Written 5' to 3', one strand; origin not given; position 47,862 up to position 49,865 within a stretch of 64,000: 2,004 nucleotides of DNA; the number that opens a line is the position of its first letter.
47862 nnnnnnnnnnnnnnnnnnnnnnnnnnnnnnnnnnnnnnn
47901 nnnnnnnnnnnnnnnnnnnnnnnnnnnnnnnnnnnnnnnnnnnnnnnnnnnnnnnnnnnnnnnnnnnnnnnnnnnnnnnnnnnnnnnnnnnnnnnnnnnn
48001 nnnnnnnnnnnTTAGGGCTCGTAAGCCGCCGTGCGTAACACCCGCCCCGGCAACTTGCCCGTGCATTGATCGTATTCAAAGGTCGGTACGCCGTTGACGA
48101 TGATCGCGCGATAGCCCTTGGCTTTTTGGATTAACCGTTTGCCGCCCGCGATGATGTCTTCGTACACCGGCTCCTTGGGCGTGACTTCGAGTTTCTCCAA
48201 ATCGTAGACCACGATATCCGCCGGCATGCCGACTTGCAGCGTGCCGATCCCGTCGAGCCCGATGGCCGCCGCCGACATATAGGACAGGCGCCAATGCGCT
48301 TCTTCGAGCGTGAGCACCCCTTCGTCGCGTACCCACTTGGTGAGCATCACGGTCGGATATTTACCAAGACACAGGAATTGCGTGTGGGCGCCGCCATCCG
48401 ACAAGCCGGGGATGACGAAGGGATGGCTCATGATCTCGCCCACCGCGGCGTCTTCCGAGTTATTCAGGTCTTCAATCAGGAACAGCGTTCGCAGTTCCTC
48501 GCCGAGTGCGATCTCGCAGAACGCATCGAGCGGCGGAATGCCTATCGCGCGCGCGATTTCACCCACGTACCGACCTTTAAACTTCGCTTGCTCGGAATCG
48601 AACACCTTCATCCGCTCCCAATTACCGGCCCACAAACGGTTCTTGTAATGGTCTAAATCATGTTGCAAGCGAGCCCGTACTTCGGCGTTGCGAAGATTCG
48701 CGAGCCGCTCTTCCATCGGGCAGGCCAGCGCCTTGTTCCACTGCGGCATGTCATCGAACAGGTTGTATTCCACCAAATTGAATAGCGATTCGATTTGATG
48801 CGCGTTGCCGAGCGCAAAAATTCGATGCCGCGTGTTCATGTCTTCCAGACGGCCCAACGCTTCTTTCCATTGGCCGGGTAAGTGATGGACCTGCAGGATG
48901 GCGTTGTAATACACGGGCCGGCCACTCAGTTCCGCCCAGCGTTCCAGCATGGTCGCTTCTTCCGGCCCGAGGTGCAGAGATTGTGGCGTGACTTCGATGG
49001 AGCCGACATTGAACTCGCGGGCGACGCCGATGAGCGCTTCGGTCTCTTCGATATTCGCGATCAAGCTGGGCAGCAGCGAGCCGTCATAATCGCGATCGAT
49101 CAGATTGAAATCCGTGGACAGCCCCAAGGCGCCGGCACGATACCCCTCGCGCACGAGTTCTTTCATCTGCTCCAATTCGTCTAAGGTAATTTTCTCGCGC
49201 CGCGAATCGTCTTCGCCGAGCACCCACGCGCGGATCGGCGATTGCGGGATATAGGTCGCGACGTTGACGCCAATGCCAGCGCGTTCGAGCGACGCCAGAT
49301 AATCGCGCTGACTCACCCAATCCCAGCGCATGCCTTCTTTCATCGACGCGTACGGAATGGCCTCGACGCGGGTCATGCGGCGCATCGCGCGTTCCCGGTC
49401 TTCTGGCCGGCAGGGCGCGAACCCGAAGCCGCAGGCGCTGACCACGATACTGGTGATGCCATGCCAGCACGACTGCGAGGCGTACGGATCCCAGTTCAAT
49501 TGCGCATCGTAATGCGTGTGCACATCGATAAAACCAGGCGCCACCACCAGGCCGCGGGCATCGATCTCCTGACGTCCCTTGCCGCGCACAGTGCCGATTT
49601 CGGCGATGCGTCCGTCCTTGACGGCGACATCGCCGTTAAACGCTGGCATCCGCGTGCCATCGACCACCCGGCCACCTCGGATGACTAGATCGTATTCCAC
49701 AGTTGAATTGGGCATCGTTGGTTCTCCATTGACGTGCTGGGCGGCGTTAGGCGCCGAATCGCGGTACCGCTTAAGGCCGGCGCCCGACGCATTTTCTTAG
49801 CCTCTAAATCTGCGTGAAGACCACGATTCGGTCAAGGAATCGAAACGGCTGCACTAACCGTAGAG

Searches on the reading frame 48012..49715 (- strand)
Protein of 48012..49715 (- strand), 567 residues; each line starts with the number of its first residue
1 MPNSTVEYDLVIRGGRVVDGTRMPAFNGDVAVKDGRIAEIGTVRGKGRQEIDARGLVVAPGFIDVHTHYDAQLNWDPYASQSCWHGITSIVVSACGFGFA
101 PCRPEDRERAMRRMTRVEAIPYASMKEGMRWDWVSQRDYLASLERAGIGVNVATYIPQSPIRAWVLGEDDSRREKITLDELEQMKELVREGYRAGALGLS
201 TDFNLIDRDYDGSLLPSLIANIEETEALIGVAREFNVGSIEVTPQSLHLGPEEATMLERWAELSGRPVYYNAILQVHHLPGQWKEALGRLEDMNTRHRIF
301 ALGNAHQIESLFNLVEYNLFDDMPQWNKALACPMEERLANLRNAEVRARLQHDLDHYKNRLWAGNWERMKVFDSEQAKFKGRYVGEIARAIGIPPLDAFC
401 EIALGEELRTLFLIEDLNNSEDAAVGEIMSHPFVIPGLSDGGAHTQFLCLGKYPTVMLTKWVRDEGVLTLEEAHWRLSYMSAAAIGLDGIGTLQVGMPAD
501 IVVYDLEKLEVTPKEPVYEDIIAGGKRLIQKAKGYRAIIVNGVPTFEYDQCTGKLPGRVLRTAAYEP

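Call 16: find_encoding_contigs(protein=window:48012-49715:-, flank=6000, max_places=6)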
Protein window:48012-49715:- (567 aa): 1 contig read that carries it; 1 place shown.
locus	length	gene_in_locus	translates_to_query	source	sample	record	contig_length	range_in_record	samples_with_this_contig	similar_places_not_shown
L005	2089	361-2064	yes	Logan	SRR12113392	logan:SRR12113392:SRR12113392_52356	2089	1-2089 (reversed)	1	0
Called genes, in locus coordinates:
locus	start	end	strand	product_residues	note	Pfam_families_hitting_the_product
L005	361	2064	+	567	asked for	PF07969:Amidohydro_3, PF01979:Amidohydro_1 (faint)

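Call 18: list_cluster_members(proteins=[window:48012-49715:-, window:42117-44453:+, window:46995-47462:-, window:46111-46635:-, window:45608-46114:-, window:45495-45761:-, window:47549-47704:-])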
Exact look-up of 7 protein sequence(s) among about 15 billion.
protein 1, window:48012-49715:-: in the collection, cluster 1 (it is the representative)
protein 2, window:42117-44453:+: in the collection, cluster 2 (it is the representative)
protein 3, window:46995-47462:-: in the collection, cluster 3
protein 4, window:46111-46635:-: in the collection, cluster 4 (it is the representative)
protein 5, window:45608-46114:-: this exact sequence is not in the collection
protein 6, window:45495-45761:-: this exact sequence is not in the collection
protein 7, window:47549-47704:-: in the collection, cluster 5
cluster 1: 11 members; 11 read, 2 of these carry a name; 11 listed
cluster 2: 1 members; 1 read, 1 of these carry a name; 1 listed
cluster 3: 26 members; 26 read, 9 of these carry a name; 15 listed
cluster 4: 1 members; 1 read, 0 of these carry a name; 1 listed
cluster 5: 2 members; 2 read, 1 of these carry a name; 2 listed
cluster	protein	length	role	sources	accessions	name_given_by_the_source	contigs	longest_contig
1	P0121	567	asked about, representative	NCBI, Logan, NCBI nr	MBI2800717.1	MAG: amidohydrolase family protein [Gammaproteobacteria bacterium] | amidohydrolase family protein [Gammaproteobacteria bacterium]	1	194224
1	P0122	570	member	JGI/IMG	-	N-acyl-D-amino-acid deacylase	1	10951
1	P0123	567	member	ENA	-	-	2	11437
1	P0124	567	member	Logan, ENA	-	-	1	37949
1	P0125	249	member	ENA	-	-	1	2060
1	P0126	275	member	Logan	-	-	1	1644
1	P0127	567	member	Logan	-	-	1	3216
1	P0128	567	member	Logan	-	-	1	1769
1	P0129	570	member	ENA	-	-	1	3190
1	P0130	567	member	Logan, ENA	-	-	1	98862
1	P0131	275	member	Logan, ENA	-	-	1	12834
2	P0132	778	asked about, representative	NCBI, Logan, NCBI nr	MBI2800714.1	MAG: acyl-CoA dehydrogenase family protein [Gammaproteobacteria bacterium] | acyl-CoA dehydrogenase family protein [Gammaproteobacteria bacterium]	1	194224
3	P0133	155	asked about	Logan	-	-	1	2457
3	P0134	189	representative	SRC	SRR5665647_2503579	-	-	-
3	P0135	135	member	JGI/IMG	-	adenine-specific DNA-methyltransferase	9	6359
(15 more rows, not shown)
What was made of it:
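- The window is from a MAG (call 18).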

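Call 20: find_encoding_contigs(protein=P0130, flank=10000, max_places=3)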
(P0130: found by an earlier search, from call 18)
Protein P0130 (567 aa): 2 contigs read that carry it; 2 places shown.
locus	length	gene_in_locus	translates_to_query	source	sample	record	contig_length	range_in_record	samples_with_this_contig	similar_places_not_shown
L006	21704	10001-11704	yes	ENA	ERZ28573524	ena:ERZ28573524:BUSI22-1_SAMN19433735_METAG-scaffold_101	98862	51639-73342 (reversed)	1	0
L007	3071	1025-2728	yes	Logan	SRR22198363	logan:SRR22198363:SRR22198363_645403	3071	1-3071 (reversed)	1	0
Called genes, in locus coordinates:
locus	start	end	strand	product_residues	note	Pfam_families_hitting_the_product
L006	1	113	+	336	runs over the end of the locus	PF13531:SBP_bac_11, PF01547:SBP_bac_1, PF13343:SBP_bac_6 (weak)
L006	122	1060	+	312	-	PF00528:BPD_transp_1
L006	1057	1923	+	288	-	PF00528:BPD_transp_1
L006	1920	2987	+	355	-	PF02463:SMC_N (weak), PF00005:ABC_tran, PF13304:AAA_21 (weak), PF17850:CysA_C_terminal, PF12857:TOBE_3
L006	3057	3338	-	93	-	PF07969:Amidohydro_3 (weak)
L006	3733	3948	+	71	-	PF03459:TOBE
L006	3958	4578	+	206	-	-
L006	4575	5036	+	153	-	-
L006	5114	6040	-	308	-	PF13173:AAA_14 (weak), PF13635:DUF4143, PF08279:HTH_11 (faint)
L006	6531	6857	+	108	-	-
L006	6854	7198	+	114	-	-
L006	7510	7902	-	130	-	PF12680:SnoaL_2 (weak)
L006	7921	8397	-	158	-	PF11578:DUF3237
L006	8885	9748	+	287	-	-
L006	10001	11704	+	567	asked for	PF07969:Amidohydro_3, PF01979:Amidohydro_1 (faint)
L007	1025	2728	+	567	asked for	PF07969:Amidohydro_3, PF01979:Amidohydro_1 (faint)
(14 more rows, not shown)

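Call 21: find_encoding_contigs(protein=P0124, flank=10000, max_places=3)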
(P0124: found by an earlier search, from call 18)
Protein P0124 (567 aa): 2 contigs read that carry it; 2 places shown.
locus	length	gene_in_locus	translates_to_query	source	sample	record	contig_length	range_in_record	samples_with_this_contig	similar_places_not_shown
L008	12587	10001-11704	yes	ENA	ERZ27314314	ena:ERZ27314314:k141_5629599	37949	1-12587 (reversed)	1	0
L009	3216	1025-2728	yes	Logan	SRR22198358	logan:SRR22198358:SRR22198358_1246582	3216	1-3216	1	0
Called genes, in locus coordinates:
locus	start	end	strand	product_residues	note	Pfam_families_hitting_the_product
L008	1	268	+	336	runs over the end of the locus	PF13531:SBP_bac_11, PF01547:SBP_bac_1, PF13343:SBP_bac_6 (weak)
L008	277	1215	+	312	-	PF00528:BPD_transp_1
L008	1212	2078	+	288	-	PF00528:BPD_transp_1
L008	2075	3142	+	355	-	PF02463:SMC_N (weak), PF00005:ABC_tran, PF13304:AAA_21 (weak), PF17850:CysA_C_terminal, PF12857:TOBE_3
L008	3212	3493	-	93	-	PF07969:Amidohydro_3 (weak)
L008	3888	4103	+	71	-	PF03459:TOBE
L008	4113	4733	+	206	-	-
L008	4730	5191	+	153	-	-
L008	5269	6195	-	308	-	PF13173:AAA_14 (weak), PF13635:DUF4143, PF08279:HTH_11 (faint)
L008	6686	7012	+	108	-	-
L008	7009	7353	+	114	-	-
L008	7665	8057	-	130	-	PF12680:SnoaL_2 (weak)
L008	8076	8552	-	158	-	PF11578:DUF3237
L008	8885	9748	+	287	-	-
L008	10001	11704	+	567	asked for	PF07969:Amidohydro_3, PF01979:Amidohydro_1 (faint)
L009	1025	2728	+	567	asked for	PF07969:Amidohydro_3, PF01979:Amidohydro_1 (faint)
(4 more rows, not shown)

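Call 60: find_related_loci(query=window:48015-49715:-, collection=metagenome_contigs, flank=10000)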
Query window:48015-49715:- (567 aa) in metagenome_contigs; peptide patterns used: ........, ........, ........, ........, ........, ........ (x = any residue, [..] = any of these).
256 stretches matched a pattern; 198 encode a relative of the query (tblastn E <= 1e-3); the best 80 are kept; 80 distinct loci.
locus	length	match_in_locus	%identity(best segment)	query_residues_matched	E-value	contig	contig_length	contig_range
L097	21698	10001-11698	89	1-566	0e+0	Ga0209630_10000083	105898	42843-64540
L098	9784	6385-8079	88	3-567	0e+0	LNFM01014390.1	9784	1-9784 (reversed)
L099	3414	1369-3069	84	1-567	0e+0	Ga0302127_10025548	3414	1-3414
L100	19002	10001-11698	83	2-567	0e+0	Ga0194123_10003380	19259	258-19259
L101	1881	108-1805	76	2-567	0e+0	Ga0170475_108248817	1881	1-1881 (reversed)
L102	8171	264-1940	70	8-566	0e+0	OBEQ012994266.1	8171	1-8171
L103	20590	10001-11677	69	8-566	0e+0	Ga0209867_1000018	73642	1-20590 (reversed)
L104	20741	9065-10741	69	8-566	0e+0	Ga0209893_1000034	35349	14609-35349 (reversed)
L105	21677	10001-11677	69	8-566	0e+0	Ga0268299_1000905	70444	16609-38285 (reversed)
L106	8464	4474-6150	69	8-566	0e+0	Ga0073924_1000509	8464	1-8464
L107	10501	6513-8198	67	7-567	0e+0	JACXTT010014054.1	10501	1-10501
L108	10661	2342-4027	65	7-567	0e+0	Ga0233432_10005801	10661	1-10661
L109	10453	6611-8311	63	1-566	0e+0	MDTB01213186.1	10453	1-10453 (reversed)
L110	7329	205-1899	63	3-566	0e+0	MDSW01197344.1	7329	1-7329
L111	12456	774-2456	66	8-567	0e+0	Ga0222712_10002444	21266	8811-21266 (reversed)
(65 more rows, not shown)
